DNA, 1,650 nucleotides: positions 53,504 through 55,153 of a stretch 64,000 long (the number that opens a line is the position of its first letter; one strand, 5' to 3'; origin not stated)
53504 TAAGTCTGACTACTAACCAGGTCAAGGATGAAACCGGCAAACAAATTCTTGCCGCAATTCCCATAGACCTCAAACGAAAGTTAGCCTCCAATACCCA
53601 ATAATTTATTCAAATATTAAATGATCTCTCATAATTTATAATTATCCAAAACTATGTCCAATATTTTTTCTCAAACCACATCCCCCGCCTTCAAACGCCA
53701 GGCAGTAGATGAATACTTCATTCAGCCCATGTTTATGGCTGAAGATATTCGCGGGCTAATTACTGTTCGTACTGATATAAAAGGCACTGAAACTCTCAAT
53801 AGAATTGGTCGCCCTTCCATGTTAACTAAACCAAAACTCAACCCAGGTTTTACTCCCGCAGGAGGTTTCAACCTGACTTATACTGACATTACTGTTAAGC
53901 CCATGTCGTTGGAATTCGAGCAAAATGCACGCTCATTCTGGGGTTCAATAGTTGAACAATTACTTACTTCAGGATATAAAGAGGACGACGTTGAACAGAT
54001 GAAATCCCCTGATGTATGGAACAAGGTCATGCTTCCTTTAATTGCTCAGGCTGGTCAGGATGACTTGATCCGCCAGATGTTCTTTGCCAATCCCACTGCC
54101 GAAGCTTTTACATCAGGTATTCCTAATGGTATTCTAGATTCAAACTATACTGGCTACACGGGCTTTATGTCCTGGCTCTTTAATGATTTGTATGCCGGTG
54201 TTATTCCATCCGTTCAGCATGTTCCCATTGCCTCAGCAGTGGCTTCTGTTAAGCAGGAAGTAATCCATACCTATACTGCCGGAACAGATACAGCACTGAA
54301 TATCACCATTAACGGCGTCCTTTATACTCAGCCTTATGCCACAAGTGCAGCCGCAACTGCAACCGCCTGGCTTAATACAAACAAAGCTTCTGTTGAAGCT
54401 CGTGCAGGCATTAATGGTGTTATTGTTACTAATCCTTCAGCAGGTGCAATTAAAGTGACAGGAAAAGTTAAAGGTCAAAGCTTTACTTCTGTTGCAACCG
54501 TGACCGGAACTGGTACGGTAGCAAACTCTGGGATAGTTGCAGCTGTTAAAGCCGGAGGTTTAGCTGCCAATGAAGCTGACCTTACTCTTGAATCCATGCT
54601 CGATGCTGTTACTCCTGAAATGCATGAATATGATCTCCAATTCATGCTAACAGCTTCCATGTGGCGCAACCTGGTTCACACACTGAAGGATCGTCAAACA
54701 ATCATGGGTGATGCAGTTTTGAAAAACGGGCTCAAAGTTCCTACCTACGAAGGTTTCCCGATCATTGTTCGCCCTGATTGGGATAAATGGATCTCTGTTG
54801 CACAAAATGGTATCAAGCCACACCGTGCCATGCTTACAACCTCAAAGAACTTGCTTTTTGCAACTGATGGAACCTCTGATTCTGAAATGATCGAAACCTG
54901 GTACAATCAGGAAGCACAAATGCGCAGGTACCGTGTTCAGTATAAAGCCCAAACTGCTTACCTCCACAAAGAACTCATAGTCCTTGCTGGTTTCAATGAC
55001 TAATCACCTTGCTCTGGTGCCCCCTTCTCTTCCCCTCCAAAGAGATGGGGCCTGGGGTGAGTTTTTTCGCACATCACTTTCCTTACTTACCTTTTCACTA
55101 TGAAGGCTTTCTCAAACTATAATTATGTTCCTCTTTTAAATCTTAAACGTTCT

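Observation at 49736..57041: Head-only morphogenesis module: candidate capsid-forming satellite or tail-less particle element in a Bacteroidota host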

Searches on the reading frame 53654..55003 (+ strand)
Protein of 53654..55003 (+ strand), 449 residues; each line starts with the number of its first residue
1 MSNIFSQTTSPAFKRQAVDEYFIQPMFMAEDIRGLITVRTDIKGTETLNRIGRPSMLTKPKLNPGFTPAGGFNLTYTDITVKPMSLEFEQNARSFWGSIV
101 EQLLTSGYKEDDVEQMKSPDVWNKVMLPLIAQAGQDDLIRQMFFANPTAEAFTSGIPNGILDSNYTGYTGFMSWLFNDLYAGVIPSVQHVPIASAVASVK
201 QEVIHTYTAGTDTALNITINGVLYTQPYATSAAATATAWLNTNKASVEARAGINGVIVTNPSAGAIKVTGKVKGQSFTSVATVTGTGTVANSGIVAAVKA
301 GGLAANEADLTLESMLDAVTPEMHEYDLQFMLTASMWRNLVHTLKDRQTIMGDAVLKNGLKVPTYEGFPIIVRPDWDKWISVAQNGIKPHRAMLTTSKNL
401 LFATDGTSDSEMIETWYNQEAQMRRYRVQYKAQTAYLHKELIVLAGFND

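Call 7: search_protein_families(library=pfam, proteins=[window:53654-55003:+], max_evalue=0.1)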
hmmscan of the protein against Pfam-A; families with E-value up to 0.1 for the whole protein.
window:53654-55003:+ (449 aa): 0 families

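Call 8: search_protein_families(library=phrogs, proteins=[window:53654-55003:+], max_evalue=0.1)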
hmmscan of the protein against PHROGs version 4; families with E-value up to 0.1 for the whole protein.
window:53654-55003:+ (449 aa): 4 families
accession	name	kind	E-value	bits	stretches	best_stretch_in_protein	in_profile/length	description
phrog_1623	-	head and packaging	3.6e-07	30.8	1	309-444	176-299/305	virion structural protein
phrog_11320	-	unknown function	0.00067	19.6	1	18-95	16-95/324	-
phrog_38780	-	unknown function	0.088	13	0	364-445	274-359/360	-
phrog_32430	-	DNA, RNA and nucleotide metabolism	0.092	13.5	0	241-284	25-68/139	tRNA splicing ligase RtcB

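Call 13: search_dna_similar(query=window:53654-55003:+, collection=phages, mode=protein, max_evalue=0.001, max_rows=20)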
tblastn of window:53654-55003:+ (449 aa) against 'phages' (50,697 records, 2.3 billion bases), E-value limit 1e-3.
Records with a match: 1; places in all: 1; records where one place covers at least 80% of the query: 0.
Best place of each record, by identity: <60% 1.
By first word of the organism name: Bacteroides 1.
By host as written in the record: Bacteroides salyersiae BG8 1.
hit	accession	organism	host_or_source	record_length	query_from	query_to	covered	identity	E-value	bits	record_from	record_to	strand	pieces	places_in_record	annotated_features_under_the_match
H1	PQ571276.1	Bacteroides phage BS-TP3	Bacteroides salyersiae BG8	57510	296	422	28%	28.0%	4e-7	59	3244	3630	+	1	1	element PBSX protein XkdG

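Call 15: find_homologous_proteins(query=window:53654-55003:+, max_evalue=0.001)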
Query window:53654-55003:+ (449 aa): 218 proteins with E <= 0.001 among 8000 candidates; the best 120 are listed.
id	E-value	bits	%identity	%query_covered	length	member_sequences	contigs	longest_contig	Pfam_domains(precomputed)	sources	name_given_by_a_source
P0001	2.0e-298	1007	100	100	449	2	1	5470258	-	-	-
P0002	1.4e-288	974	96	100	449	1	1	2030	-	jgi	jgi:hypothetical protein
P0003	2.3e-287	970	95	100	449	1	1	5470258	-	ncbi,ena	-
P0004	2.4e-287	970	95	100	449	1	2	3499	-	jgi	jgi:hypothetical protein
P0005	2.9e-287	970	95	100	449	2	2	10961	-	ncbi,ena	ncbi:MAG: hypothetical protein WCR72_11185 [Bacteroidota bacterium]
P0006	4.9e-287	969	95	100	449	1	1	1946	-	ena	-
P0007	8.1e-287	969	96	100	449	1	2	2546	-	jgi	jgi:hypothetical protein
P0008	1.1e-286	968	95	100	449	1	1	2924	-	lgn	-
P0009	5.3e-285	963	95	100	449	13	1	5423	-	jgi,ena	-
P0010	9.1e-284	959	94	100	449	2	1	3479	-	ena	-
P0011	1.6e-269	912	88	100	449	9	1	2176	-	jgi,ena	jgi:hypothetical protein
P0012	3.2e-269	911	89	100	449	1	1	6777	-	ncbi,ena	-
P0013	1.3e-267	905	89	100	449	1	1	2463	-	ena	-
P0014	1.2e-264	896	86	100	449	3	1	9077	-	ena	-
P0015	8.0e-263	890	87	100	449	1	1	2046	-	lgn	-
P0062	5.1e-231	785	75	100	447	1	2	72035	-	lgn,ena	-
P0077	2.4e-226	769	75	100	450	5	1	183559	-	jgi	-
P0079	1.0e-225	767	73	100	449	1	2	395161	-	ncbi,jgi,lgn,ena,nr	ncbi:MAG: hypothetical protein KGZ82_08625 [Bacteroidales bacterium]|nr:hypothetical protein [Bacter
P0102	4.5e-209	712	72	100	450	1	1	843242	-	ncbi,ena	-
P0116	4.0e-198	676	66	100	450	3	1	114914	-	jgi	jgi:hypothetical protein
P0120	4.2e-197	673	65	100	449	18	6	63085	-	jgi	-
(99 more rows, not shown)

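Call 16: find_encoding_contigs(protein=P0003, flank=10000, max_places=3)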
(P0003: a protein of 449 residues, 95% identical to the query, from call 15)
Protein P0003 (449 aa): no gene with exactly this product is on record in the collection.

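Call 17: find_encoding_contigs(protein=P0079, flank=10000, max_places=3)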
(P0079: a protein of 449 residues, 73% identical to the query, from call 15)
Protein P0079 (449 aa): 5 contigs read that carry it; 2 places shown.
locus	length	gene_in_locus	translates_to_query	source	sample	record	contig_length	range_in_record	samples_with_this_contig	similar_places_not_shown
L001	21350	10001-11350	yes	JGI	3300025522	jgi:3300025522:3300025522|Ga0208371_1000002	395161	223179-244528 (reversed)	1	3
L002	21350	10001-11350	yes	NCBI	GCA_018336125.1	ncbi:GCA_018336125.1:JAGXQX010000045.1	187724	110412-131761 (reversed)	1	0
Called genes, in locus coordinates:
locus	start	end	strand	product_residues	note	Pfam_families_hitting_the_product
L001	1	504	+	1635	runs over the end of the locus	PF04471:Mrr_cat (faint), PF13156:Mrr_cat_2, PF00270:DEAD (weak), PF04851:ResIII, PF00271:Helicase_C, PF22240:ISP_coupler, PF18135:Type_ISP_C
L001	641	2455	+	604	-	PF03235:GmrSD_N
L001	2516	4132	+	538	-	-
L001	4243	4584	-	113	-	-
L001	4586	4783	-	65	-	-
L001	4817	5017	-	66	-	-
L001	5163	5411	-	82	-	-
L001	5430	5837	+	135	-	PF21849:DUF6908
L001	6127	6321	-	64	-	-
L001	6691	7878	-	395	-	PF04466:Terminase_3, PF17288:Terminase_3C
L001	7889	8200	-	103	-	-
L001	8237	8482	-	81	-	-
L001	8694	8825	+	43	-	-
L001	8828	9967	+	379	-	-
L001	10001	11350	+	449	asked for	-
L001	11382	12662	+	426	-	PF04860:Phage_portal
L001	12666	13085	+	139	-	-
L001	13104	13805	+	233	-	-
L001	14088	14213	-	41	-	-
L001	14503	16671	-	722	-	PF07676:PD40 (faint), PF13620:CarboxypepD_reg (faint), PF13715:CarbopepD_reg_2 (faint), PF17210:SdrD_B (faint), PF22904:NOMO1-like_2nd (faint), PF00691:OmpA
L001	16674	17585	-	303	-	PF11751:PorP_SprF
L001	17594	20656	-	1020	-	PF13585:CHU_C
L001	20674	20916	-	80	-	-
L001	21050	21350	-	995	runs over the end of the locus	PF07494:Reg_prop (faint), PF21544:PorZ_N_b_propeller (faint), PF07495:Y_Y_Y (weak), PF06580:His_kinase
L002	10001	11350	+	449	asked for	-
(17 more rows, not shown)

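Call 18: find_encoding_contigs(protein=P0102, flank=10000, max_places=3)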
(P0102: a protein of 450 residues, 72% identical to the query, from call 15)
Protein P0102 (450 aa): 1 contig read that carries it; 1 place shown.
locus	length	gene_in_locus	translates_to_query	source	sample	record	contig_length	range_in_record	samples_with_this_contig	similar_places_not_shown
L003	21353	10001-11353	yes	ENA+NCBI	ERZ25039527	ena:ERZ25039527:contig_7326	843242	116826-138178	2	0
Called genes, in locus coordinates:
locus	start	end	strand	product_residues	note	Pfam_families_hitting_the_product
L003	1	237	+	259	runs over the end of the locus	PF12146:Hydrolase_4, PF00561:Abhydrolase_1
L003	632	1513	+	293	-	-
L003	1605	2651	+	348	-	PF24681:Kelch_KLHDC2_KLHL20_DRC7, PF13415:Beta-prop_FBX42, PF01344:Kelch_1 (faint), PF24981:Beta-prop_ATRN-LZTR1, PF24681:Kelch_KLHDC2_KLHL20_DRC7, PF13415:Beta-prop_FBX42, PF13418:Beta-prop_TYW4, PF24981:Beta-prop_ATRN-LZTR1, +1 more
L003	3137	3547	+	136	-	PF13620:CarboxypepD_reg (faint)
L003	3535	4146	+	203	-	PF20598:DUF6795 (faint), PF13620:CarboxypepD_reg (weak)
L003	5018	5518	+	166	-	-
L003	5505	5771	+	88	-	-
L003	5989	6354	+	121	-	-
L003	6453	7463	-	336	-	PF03237:Terminase_6N (weak), PF04466:Terminase_3, PF17288:Terminase_3C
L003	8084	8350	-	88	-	-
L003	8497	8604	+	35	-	-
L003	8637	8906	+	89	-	-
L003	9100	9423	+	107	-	-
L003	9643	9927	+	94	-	-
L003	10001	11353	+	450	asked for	-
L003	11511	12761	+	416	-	PF04860:Phage_portal (weak)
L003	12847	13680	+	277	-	-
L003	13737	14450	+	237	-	PF25852:DUF6242_C (faint), PF15902:Sortilin-Vps10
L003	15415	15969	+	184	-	-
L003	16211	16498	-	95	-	-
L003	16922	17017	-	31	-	-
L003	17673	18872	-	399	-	PF07690:MFS_1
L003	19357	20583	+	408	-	PF17293:Arm-DNA-bind_5, PF13102:Phage_int_SAM_5, PF00589:Phage_integrase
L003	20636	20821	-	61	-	PF18962:Por_Secre_tail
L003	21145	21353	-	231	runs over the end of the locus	-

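Call 20: find_encoding_contigs(protein=P0077, flank=10000, max_places=2)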
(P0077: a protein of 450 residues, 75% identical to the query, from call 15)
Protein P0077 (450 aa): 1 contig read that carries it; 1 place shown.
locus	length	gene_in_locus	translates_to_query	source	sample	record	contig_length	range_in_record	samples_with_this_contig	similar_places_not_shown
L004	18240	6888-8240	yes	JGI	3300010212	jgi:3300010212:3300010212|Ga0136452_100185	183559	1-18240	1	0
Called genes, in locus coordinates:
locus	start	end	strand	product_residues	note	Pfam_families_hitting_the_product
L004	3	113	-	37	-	?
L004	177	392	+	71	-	PF22105:DUF6943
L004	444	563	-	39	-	-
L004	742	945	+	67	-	-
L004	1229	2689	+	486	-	-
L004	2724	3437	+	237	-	-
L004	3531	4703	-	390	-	PF04466:Terminase_3, PF17288:Terminase_3C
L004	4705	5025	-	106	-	-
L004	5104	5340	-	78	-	-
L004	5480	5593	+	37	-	-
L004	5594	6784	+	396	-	-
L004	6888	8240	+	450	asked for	-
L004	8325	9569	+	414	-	PF04860:Phage_portal (weak)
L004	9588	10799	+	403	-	PF12799:LRR_4 (faint)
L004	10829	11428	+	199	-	-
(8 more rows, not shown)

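Call 21: find_encoding_contigs(protein=P0116, flank=10000, max_places=2)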
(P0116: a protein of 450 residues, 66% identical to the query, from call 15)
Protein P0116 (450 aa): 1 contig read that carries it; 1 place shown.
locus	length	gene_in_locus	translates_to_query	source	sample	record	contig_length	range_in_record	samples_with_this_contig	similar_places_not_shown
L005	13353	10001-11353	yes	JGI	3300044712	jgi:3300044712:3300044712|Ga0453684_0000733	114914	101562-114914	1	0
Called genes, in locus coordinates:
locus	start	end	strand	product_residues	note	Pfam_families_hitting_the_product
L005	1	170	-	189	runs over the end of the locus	-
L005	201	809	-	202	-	-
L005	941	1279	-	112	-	-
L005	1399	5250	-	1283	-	PF01364:Peptidase_C25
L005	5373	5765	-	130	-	PF26622:DUF8199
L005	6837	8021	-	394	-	PF04466:Terminase_3, PF03237:Terminase_6N, PF17288:Terminase_3C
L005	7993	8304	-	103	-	-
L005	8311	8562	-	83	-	-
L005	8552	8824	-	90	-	-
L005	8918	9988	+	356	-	-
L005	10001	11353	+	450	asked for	-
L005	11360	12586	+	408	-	PF04860:Phage_portal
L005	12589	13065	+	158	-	-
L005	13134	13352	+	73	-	?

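Call 31: find_related_loci(query=A1, collection=genome_contigs, flank=10000)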
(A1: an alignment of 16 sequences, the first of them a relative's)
Query A1 (449 aa) in genome_contigs; peptide patterns used: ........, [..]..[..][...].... (x = any residue, [..] = any of these).
118 stretches matched a pattern; 70 encode a relative of the query (tblastn E <= 1e-3); 66 distinct loci.
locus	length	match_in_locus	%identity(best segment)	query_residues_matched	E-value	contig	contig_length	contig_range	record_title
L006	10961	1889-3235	95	1-449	0e+0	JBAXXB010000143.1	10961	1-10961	MAG: Bacteroidota bacterium isolate ELA728 MAG728_143, whole genome shotgun sequence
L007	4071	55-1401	88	1-449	0e+0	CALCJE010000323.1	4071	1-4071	MAG TPA_asm: uncultured Bacteroidales bacterium isolate SRR3330202_bin.141_CONCOCT_v1.1_MAG genome assembly, contig: ERZ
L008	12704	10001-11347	88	1-449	0e+0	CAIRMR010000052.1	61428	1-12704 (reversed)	MAG: uncultured Bacteroidales bacterium isolate Loclat_bin-01022 genome assembly, contig: bin-01022:052/223, whole genom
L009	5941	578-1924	83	1-449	0e+0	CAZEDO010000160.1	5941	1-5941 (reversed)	MAG TPA_asm: uncultured Lentimicrobiaceae bacterium isolate SRP284006_co1_131 genome assembly, contig: NODE_28471_length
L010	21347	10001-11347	84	1-449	0e+0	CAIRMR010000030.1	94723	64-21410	MAG: uncultured Bacteroidales bacterium isolate Loclat_bin-01022 genome assembly, contig: bin-01022:030/223, whole genom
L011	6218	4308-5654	84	1-449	0e+0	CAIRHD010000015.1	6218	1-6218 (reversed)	MAG: uncultured Bacteroidales bacterium isolate KTt_bin-0938 genome assembly, contig: bin-0938:015/629, whole genome sho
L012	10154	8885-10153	88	1-423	0e+0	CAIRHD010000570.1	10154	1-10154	MAG: uncultured Bacteroidales bacterium isolate KTt_bin-0938 genome assembly, contig: bin-0938:570/629, whole genome sho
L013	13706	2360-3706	84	1-449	0e+0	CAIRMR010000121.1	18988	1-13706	MAG: uncultured Bacteroidales bacterium isolate Loclat_bin-01022 genome assembly, contig: bin-01022:121/223, whole genom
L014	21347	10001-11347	80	1-449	0e+0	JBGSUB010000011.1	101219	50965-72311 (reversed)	MAG: Lentimicrobiaceae bacterium isolate JTS-AC422 k141_1987045, whole genome shotgun sequence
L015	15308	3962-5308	75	1-449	0e+0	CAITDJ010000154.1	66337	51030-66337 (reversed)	MAG: uncultured Bacteroidetes bacterium isolate Loclat_bin-05130 genome assembly, contig: bin-05130:154/155, whole genom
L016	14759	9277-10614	77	3-449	0e+0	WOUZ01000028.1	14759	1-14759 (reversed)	MAG: Bacteroidetes bacterium isolate X2_MetaBAT.6 scaffold_834, whole genome shotgun sequence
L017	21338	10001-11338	77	3-449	0e+0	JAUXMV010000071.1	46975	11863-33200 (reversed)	MAG: Bacteroidales bacterium isolate C1_concoct.bin.122 C1_k141_47363, whole genome shotgun sequence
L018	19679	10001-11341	73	3-449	0e+0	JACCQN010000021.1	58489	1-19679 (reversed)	MAG: Bacteroidales bacterium isolate MIC098Bin9 NODE_108_length_58489_cov_11.131807, whole genome shotgun sequence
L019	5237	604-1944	74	3-449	0e+0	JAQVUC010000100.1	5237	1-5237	MAG: Anaerolineaceae bacterium isolate STF1_47 NODE_63046_length_5237_cov_3.515851_Sandtown_F1, whole genome shotgun seq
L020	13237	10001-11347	81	1-449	0e+0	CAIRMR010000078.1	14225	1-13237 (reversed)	MAG: uncultured Bacteroidales bacterium isolate Loclat_bin-01022 genome assembly, contig: bin-01022:078/223, whole genom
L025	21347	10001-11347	65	1-449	0e+0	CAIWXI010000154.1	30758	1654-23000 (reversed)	MAG: uncultured Bacteroidales bacterium isolate Kiruna_bin-10044 genome assembly, contig: bin-10044:154/166, whole genom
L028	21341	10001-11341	64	3-449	0e+0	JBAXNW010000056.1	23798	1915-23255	MAG: Bacteroidota bacterium isolate ELA489 MAG489_56, whole genome shotgun sequence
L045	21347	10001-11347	64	1-449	0e+0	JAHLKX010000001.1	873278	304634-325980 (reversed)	MAG: Bacteroidetes bacterium isolate MAG39 NODE_17_length_873278_cov_1321.097422, whole genome shotgun sequence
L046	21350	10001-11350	63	1-449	0e+0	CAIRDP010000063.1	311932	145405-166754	MAG: uncultured Bacteroidales bacterium isolate AM5_bin-0527 genome assembly, contig: bin-0527:63/67, whole genome shotg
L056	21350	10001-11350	72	1-449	0e+0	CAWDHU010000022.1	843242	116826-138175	MAG: uncultured Bacteroidales bacterium isolate MFD04716.bin.1.37 genome assembly, contig: contig_7326, whole genome sho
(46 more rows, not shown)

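Call 32: search_solved_structures(query=A1, max_evalue=10, show_alignments=1)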
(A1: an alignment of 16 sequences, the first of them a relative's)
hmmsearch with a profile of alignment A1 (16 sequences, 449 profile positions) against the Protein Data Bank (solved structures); distinct sequences matched with E-value up to 10: 0.

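Call 44: find_related_loci(query=A1, collection=viral_contigs, flank=10000)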
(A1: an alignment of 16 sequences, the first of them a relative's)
Query A1 (449 aa) in viral_contigs; peptide patterns used: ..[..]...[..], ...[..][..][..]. (x = any residue, [..] = any of these).
117 stretches matched a pattern; 10 encode a relative of the query (tblastn E <= 1e-3); 10 distinct loci.
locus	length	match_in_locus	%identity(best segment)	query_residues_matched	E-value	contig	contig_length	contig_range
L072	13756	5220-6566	75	1-449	0e+0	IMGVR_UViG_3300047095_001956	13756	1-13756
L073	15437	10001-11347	63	1-449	0e+0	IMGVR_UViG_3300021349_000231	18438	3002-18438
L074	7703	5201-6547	63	1-449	0e+0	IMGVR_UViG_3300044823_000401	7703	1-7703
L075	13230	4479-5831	65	1-449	0e+0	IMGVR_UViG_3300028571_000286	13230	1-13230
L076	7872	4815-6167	64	1-449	0e+0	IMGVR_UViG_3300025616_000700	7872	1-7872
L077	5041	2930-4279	64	1-449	0e+0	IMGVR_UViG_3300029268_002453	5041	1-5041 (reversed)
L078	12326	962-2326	62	1-449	0e+0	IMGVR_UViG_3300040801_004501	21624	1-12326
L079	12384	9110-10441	55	1-446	1e-162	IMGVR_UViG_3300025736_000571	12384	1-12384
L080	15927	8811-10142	51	1-446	5e-153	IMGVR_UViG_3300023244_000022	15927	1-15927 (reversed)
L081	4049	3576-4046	70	1-157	1e-74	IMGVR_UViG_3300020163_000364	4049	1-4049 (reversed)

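Call 46: find_encoding_contigs(protein=P0120, flank=10000, max_places=4)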
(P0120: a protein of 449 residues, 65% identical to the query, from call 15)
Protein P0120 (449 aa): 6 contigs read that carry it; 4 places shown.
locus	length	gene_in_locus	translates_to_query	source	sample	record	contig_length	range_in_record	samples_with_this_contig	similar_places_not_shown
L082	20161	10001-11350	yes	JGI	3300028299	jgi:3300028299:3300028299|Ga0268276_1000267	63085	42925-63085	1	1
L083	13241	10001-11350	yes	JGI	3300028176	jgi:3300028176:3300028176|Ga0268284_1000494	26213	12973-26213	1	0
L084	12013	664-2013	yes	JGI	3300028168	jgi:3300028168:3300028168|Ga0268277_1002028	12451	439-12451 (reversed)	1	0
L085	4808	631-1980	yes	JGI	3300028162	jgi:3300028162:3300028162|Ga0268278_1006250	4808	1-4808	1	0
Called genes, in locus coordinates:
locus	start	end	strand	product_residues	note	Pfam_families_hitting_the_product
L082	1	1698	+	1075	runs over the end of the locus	PF00176:SNF2-rel_dom, PF00270:DEAD (faint), PF04851:ResIII (weak), PF00271:Helicase_C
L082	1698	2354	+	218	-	PF14335:DUF4391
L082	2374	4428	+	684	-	PF02171:Piwi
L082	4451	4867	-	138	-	-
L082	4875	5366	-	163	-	-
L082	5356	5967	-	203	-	-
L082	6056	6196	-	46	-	-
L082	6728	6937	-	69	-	-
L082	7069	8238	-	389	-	PF03237:Terminase_6N (weak), PF04466:Terminase_3, PF17288:Terminase_3C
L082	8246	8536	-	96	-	-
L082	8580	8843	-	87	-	-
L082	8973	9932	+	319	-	PF25443:ANG-1 (faint)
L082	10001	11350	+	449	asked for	-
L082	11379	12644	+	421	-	-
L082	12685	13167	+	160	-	-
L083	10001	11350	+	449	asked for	-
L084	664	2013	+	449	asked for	-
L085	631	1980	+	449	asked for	-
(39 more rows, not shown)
